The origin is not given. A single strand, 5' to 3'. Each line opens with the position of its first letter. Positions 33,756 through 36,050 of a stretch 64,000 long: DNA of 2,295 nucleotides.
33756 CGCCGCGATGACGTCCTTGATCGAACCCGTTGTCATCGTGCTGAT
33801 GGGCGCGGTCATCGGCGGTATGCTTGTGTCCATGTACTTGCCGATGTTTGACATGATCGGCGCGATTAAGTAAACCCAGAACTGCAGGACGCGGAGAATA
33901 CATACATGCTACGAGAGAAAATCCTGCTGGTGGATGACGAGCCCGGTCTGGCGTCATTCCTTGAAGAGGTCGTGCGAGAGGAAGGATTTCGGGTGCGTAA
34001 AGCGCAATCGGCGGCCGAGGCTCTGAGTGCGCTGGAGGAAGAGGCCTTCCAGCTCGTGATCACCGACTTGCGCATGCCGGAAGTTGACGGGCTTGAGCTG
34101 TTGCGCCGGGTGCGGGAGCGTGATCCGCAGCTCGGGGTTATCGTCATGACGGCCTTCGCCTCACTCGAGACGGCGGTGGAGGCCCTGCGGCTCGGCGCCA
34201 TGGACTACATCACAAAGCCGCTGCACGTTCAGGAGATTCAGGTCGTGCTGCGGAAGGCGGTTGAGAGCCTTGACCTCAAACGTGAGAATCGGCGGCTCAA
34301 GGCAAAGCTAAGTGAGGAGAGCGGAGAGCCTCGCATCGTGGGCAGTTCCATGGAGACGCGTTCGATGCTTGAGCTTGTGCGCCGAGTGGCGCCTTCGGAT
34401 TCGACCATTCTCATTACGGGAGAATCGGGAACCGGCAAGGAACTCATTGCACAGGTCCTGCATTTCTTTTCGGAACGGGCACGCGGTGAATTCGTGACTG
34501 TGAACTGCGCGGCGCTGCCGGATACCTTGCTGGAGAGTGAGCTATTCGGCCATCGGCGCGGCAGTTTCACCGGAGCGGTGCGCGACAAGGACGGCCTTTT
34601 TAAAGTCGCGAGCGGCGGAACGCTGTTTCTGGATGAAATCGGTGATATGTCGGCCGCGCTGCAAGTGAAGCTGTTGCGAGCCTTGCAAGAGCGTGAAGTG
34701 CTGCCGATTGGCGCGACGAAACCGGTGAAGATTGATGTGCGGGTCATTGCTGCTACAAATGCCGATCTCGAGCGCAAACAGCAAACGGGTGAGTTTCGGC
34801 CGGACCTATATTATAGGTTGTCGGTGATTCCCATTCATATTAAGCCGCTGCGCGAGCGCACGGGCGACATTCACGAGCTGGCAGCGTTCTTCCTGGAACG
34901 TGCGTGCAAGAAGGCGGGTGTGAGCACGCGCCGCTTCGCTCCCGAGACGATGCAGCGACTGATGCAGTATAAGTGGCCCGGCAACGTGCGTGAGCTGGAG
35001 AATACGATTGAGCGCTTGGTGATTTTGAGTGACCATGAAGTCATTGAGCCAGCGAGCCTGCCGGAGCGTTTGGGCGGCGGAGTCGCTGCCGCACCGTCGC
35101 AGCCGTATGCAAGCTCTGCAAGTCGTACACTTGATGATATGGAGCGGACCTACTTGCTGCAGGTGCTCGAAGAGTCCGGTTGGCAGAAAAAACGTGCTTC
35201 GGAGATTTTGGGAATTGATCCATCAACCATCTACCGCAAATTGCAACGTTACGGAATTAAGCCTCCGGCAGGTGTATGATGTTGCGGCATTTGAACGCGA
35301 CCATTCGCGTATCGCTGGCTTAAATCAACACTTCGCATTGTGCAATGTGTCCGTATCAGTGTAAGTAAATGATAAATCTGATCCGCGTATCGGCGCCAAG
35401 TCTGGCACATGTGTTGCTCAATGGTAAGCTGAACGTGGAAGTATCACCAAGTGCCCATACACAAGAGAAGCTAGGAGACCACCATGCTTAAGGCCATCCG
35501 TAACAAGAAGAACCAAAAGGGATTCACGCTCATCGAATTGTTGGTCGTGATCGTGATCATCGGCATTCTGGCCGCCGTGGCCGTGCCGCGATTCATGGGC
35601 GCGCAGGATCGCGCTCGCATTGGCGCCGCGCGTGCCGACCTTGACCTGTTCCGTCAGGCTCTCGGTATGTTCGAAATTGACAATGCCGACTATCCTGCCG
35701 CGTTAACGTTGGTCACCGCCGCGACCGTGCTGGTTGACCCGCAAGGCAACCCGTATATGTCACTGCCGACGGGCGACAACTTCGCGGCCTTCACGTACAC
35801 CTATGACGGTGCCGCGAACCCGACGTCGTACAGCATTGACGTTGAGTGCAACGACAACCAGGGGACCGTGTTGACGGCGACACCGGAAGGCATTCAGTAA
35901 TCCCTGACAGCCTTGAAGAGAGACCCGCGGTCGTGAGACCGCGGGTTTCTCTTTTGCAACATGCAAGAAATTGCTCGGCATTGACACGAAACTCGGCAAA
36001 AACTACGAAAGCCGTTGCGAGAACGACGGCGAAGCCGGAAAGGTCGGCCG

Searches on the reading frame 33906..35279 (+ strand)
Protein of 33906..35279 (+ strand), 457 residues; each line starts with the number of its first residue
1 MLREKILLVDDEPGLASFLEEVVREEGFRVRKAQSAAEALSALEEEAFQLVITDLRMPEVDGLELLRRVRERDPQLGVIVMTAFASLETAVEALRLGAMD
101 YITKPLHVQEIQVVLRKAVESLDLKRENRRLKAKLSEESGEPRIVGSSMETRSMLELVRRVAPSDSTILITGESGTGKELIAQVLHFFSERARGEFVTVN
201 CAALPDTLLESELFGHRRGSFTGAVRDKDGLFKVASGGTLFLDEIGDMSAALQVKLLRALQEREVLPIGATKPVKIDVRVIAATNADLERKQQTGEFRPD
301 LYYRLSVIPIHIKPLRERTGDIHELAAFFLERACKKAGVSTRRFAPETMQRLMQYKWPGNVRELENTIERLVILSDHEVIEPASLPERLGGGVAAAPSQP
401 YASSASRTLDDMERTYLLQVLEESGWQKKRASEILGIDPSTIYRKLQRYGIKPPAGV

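Call 3: search_protein_families(library=pfam, proteins=[window:33906-35279:+], max_evalue=1)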
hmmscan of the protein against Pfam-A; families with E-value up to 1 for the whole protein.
window:33906-35279:+ (457 aa): 22 families
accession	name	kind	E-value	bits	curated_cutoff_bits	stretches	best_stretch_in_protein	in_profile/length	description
PF00158.32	Sigma54_activat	-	5.9e-69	231.5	20.2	1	144-311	1-168/168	Sigma-54 interaction domain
PF00072.30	Response_reg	-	1.1e-31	109.7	30.2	1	6-113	1-108/111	Response regulator receiver domain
PF25601.1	AAA_lid_14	-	1.1e-26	92.9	27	1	316-391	1-76/87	AAA+ ATPase lid domain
PF14532.12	Sigma54_activ_2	-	1.3e-19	71.2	25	1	145-315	1-138/138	Sigma-54 interaction domain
PF02954.25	HTH_8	-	1.7e-13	50.5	22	1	408-449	1-42/42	Bacterial regulatory protein, Fis family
PF07728.20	AAA_5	-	8.8e-10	39.2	22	1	168-288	2-125/139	AAA domain (dynein-related subfamily)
PF13191.12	AAA_16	-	0.00066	20.7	32.6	1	144-208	2-73/167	AAA ATPase domain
PF13384.12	HTH_23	-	0.0026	18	24.6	1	417-449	10-41/50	Homeodomain-like domain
PF18024.7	HTH_50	-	0.0036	17.4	27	1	409-452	8-50/50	Helix-turn-helix domain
PF13551.12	HTH_29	-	0.0048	17.4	28.1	1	423-449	9-36/64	Winged helix-turn helix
PF01078.27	Mg_chelatase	-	0.005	16.7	20.3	0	224-275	94-145/207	Magnesium chelatase, subunit ChlI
PF23198.2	PDE8A_N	-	0.0079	16.6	29.6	1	24-83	31-92/147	PDE8A-like, N-terminal domain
PF13245.12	AAA_19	-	0.0091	16.6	25.1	1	165-269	11-124/134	AAA domain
PF07726.17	AAA_3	-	0.011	16.1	27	1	168-285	2-111/131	ATPase family associated with various cellular activities (AAA)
PF00004.35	AAA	-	0.02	15.8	21.2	1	168-286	1-110/131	ATPase family associated with various cellular activities (AAA)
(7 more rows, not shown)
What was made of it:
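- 33906..35279 (+): pilR-like sigma54-dependent response regulator. Response_reg + Sigma54_activat + HTH_8 (call 3).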

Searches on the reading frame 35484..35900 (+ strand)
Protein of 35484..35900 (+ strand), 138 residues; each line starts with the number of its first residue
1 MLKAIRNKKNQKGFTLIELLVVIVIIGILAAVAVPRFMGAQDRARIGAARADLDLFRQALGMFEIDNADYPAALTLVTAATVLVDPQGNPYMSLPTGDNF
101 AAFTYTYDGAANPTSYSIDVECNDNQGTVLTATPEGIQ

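Call 3: search_protein_families(library=pfam, proteins=[window:35484-35900:+], max_evalue=1)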
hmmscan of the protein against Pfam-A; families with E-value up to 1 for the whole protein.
window:35484-35900:+ (138 aa): 3 families
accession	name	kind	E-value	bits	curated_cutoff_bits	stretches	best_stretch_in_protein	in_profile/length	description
PF07963.17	N_methyl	-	4.9e-12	45.3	21.2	1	8-33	1-26/27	Prokaryotic N-terminal methylation motif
PF08334.16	T2SSG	-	3e-06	27.7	21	1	37-118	2-87/108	Type II secretion system (T2SS), protein G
PF16732.10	ComP_DUS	-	0.041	15.2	27.3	1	42-136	8-76/87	Type IV minor pilin ComP, DNA uptake sequence receptor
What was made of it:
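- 35484..35900 (+): pilA, the major pilin. N_methyl + T2SSG (call 3).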
